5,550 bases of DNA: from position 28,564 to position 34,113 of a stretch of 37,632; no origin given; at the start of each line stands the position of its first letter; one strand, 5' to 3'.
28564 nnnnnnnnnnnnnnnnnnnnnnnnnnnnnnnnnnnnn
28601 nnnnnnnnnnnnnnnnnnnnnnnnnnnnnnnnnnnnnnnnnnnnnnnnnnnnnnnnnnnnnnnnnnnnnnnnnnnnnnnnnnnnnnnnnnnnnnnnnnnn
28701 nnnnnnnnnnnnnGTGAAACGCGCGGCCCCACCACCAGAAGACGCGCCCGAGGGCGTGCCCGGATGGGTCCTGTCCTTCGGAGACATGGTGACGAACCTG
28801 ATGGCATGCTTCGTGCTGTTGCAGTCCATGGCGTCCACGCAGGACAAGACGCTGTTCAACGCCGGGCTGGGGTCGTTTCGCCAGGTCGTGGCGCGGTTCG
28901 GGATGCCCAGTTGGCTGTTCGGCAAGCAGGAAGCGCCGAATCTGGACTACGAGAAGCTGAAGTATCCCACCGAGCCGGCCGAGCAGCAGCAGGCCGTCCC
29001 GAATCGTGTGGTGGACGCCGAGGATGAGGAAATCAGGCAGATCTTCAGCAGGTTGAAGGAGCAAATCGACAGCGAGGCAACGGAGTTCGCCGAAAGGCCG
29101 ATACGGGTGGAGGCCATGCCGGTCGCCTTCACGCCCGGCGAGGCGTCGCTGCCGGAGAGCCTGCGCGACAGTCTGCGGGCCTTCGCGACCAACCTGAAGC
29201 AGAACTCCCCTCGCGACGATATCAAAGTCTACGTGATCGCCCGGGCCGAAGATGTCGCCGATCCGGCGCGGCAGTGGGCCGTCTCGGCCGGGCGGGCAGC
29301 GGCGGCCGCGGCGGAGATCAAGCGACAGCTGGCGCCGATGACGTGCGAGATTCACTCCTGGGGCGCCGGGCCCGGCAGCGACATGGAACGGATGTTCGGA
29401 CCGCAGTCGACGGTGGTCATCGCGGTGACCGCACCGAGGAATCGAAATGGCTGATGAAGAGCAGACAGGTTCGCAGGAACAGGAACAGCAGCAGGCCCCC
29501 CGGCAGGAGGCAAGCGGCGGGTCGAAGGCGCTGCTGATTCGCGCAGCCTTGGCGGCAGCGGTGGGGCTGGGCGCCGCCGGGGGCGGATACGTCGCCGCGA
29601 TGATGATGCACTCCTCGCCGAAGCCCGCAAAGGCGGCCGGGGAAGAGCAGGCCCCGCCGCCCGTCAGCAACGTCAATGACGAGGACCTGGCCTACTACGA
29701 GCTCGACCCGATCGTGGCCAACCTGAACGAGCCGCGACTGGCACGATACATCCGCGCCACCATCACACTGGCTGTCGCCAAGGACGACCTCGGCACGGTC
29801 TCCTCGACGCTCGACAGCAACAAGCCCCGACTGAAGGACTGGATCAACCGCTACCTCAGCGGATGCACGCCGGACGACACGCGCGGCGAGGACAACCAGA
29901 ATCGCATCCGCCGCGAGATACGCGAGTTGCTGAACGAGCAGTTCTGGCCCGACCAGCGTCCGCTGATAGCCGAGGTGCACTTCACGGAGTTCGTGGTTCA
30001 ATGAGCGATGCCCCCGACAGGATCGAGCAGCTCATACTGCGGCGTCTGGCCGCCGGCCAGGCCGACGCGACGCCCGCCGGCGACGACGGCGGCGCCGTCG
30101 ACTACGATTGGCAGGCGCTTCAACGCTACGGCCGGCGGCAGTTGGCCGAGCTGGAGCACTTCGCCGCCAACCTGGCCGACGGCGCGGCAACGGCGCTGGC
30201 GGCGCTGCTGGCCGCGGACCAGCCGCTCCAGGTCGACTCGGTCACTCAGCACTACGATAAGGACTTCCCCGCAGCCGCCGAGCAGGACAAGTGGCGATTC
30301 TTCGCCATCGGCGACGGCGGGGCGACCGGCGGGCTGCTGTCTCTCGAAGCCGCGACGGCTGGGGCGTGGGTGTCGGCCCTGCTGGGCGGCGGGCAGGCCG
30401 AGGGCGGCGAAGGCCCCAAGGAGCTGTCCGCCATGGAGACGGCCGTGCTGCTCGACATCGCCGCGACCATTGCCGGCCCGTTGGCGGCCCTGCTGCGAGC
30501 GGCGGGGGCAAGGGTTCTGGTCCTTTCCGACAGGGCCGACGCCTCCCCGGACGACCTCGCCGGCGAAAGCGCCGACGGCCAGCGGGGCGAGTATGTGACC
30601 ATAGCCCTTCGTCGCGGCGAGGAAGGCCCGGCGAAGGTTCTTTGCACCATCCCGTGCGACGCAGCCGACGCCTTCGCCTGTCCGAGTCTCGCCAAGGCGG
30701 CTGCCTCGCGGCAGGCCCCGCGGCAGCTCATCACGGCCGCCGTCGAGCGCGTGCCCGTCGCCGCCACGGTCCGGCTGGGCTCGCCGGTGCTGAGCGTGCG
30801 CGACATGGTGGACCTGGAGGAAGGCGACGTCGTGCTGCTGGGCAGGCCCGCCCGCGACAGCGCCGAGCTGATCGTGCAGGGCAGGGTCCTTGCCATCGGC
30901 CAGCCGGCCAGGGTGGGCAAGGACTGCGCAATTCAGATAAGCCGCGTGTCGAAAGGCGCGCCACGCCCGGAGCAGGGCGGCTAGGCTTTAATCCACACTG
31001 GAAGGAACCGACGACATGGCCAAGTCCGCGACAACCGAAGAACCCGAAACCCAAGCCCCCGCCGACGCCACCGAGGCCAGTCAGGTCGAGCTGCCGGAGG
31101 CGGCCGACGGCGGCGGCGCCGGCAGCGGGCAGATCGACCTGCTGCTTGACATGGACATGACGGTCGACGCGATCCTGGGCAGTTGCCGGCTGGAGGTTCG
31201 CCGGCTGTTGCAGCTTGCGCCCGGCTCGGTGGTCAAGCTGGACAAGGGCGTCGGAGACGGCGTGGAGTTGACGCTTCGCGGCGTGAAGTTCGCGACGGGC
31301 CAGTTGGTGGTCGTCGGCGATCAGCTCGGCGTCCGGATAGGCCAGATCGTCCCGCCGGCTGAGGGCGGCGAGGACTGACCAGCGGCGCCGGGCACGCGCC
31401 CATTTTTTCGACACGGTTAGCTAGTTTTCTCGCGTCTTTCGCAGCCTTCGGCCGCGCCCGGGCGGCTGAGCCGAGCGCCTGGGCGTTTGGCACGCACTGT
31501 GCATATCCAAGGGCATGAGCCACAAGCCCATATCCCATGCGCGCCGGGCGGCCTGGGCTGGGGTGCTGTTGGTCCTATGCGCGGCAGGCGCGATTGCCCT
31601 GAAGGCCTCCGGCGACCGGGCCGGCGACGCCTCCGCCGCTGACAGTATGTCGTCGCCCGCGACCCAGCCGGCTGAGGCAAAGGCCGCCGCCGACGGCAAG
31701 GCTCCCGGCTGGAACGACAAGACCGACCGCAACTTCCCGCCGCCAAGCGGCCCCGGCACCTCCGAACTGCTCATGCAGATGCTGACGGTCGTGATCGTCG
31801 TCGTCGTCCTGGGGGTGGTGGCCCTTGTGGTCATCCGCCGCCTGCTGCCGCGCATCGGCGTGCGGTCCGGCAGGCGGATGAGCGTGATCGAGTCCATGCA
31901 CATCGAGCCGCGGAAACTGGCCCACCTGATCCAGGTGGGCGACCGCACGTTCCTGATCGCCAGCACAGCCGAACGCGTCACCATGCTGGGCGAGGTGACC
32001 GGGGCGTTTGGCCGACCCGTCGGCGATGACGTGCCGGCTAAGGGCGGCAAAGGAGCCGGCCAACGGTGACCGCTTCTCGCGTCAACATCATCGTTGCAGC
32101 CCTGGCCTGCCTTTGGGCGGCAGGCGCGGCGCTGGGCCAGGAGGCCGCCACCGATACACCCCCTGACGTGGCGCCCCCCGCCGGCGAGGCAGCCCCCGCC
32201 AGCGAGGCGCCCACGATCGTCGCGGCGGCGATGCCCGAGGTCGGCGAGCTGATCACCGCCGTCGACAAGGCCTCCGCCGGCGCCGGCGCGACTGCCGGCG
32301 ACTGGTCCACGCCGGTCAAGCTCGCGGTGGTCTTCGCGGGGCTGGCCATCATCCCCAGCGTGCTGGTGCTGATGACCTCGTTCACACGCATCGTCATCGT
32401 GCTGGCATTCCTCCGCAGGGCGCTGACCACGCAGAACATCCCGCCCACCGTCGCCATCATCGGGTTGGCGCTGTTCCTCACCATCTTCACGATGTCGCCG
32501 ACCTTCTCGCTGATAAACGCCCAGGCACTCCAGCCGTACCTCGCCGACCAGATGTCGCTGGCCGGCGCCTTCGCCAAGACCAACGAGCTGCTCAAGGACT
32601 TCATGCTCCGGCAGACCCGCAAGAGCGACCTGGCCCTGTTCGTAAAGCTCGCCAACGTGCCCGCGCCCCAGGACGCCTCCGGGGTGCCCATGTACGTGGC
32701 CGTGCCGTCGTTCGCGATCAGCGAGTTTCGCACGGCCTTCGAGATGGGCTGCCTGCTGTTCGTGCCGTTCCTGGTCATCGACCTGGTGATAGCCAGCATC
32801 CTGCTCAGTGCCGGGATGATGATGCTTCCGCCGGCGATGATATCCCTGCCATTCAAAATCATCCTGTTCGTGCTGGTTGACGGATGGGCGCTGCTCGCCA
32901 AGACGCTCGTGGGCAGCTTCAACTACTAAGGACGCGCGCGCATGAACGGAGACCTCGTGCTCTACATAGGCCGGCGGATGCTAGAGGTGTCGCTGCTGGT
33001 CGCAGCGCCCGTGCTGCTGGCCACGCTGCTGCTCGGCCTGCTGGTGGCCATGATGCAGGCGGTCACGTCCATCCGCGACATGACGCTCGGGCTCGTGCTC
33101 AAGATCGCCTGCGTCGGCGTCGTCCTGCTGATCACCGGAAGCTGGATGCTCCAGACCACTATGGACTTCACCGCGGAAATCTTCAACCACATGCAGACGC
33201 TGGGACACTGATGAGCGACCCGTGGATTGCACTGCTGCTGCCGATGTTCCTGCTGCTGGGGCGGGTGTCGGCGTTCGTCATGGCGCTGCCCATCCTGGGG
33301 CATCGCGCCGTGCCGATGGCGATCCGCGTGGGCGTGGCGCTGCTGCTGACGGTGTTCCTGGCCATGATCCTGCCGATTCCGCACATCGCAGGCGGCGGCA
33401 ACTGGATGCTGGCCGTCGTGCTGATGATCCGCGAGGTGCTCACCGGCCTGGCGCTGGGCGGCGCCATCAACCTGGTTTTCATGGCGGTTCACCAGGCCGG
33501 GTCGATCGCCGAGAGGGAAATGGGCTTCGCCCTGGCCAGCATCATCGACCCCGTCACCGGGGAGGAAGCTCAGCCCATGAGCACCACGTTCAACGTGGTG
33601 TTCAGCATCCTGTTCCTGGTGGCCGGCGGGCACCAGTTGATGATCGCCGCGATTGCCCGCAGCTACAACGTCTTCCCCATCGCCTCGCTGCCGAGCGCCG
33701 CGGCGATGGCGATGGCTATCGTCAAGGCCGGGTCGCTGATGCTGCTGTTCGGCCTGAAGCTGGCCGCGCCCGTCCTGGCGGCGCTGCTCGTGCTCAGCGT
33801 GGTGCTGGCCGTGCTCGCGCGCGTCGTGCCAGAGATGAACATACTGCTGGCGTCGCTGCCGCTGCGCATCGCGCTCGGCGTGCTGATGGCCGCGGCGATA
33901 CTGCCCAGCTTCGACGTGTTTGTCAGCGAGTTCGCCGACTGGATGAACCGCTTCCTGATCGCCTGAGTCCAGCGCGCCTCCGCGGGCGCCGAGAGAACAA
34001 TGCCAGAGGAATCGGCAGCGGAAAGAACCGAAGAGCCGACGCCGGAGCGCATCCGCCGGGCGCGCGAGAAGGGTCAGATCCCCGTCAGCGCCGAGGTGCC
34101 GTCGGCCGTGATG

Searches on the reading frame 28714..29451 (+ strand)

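Call 8: search_protein_families(library=pfam, proteins=[window:28714-29451:+], max_evalue=0.01)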
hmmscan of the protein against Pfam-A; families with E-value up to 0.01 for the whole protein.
window:28714-29451:+ (246 aa): 2 families
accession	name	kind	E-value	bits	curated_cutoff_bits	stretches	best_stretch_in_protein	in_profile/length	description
PF13677.11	MotB_plug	-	1.1e-09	38.2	24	1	8-57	9-56/58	Membrane MotB of proton-channel complex MotA/MotB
PF00691.25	OmpA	-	0.0002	22.1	27.2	1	139-201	2-63/98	OmpA family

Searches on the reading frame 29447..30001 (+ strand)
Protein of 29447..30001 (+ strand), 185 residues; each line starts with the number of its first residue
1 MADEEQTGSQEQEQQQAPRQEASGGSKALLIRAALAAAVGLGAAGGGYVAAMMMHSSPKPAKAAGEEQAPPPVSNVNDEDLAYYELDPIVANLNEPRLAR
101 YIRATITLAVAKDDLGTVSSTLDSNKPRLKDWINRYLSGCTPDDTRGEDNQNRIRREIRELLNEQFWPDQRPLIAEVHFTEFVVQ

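Call 9: search_protein_families(library=pfam, proteins=[window:29447-30001:+], max_evalue=0.01)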
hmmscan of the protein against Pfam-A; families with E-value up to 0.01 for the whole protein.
window:29447-30001:+ (185 aa): 1 family
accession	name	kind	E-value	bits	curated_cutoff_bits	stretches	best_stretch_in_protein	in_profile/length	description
PF03748.19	FliL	-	3.9e-18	66.3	24.6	1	83-185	1-103/103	Flagellar basal body-associated protein FliL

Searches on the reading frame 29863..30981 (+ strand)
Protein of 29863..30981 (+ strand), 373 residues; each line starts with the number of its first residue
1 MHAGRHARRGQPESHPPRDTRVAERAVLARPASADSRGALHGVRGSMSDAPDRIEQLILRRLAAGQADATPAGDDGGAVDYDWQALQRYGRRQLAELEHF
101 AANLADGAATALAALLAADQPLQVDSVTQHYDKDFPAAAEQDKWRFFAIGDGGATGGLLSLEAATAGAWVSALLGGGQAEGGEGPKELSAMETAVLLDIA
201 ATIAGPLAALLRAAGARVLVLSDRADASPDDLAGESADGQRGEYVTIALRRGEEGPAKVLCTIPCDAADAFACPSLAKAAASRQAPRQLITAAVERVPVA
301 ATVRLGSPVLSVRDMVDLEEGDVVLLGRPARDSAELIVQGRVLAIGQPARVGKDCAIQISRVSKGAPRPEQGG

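Call 9: search_protein_families(library=pfam, proteins=[window:29863-30981:+], max_evalue=0.01)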
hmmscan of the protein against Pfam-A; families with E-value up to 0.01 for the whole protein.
window:29863-30981:+ (373 aa): 1 family
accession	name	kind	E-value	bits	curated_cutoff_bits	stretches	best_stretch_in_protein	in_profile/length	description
PF01052.25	FliMN_C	-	1.3e-14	54.3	23.8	1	293-362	2-71/73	Type III flagellar switch regulator (C-ring) FliN C-term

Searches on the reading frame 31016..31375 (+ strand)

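Call 9: search_protein_families(library=pfam, proteins=[window:31016-31375:+], max_evalue=0.01)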
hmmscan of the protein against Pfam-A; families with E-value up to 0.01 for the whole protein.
window:31016-31375:+ (120 aa): 1 family
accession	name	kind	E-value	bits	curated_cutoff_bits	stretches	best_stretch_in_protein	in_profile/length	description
PF01052.25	FliMN_C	-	1.2e-18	67.2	23.8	1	42-112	2-72/73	Type III flagellar switch regulator (C-ring) FliN C-term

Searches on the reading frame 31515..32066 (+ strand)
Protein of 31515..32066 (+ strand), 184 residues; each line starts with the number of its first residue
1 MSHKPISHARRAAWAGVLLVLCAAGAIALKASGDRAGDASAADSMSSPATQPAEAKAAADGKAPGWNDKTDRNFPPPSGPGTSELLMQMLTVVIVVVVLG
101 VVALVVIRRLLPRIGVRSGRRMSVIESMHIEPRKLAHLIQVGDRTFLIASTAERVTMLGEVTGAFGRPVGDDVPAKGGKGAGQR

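Call 9: search_protein_families(library=pfam, proteins=[window:31515-32066:+], max_evalue=0.01)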
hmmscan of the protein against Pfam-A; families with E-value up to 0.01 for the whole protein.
window:31515-32066:+ (184 aa): 1 family
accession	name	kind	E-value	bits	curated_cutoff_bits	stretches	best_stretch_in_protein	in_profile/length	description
PF04347.18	FliO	-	1.1e-09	38.7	22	1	115-163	15-63/91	Flagellar biosynthesis protein, FliO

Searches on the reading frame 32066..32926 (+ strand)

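Call 9: search_protein_families(library=pfam, proteins=[window:32066-32926:+], max_evalue=0.01)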
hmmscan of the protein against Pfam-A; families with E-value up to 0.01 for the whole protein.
window:32066-32926:+ (287 aa): 1 family
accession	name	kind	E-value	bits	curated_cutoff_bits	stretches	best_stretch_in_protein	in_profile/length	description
PF00813.25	FliP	-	8.4e-71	238.3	26.9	1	92-281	4-191/191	FliP family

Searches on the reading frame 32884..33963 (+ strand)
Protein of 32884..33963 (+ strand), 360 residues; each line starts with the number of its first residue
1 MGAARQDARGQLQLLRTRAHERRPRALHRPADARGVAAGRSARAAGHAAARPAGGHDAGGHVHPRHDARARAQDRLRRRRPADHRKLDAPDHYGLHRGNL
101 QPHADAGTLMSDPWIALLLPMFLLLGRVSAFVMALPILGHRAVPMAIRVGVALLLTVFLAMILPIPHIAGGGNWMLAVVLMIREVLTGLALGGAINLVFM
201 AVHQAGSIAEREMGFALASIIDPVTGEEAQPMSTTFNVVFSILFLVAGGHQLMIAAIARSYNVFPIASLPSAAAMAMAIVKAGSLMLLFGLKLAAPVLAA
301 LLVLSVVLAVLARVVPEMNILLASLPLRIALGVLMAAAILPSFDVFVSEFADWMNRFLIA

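Call 9: search_protein_families(library=pfam, proteins=[window:32884-33963:+], max_evalue=0.01)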
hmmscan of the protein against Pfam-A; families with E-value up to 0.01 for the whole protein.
window:32884-33963:+ (360 aa): 1 family
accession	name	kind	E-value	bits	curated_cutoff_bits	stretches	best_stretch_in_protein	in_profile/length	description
PF01311.25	Bac_export_1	-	5.1e-52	177.2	27.8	1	120-348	3-224/230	Bacterial export proteins, family 1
